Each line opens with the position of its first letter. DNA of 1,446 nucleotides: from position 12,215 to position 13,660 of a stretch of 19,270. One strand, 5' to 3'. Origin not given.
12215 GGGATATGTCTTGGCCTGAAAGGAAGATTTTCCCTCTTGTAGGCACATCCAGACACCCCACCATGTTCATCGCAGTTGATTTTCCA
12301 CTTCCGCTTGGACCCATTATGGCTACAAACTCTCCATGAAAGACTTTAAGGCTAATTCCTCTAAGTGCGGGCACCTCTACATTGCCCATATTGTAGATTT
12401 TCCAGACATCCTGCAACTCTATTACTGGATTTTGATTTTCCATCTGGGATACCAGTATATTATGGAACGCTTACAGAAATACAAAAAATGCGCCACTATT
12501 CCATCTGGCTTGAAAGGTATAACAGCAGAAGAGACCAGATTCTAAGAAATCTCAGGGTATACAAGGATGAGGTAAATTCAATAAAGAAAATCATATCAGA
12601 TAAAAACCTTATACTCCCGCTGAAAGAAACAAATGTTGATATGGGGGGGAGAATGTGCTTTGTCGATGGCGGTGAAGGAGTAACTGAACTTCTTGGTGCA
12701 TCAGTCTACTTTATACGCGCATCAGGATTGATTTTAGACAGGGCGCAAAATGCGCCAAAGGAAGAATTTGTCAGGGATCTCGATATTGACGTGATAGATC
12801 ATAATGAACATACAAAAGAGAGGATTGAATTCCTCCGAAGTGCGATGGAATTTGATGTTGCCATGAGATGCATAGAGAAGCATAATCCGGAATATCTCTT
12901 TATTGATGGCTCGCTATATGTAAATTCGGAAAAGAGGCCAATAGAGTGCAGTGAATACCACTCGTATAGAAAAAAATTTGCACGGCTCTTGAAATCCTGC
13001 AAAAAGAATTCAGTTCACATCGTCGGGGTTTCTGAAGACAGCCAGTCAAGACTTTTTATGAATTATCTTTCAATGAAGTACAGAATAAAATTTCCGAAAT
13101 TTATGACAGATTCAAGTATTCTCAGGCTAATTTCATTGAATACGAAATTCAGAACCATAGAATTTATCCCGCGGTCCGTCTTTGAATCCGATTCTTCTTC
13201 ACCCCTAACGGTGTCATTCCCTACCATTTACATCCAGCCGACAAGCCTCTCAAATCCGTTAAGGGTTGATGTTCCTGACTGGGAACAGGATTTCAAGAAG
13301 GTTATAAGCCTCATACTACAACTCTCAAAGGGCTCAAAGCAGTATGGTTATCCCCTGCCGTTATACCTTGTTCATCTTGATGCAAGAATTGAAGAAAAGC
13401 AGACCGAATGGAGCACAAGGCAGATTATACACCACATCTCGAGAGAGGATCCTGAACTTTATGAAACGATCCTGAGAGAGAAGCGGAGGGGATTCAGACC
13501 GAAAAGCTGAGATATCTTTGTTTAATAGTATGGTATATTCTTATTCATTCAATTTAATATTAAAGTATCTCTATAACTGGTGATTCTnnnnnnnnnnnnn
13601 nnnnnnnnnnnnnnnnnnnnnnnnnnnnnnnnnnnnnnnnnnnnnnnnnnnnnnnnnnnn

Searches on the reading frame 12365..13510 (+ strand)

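Call 4: search_protein_families(library=pfam, proteins=[window:12365-13510:+], max_evalue=0.01)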
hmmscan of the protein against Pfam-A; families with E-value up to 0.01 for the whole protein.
window:12365-13510:+ (381 aa): 1 family
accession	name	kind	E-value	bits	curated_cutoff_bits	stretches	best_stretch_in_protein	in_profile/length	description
PF09376.16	NurA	-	3.9e-19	69.6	21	1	96-342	2-254/254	NurA domain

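Call 5: search_protein_families(library=ncbifam, proteins=[window:12365-13510:+], max_evalue=0.01)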
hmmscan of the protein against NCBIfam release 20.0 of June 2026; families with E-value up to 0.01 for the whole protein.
window:12365-13510:+ (381 aa): 1 family
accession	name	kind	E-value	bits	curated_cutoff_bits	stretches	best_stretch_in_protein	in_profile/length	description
NF041033.1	NurA_Sulf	equivalog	2.2e-14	53.5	400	1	54-348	11-309/331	DNA double-strand break repair nuclease NurA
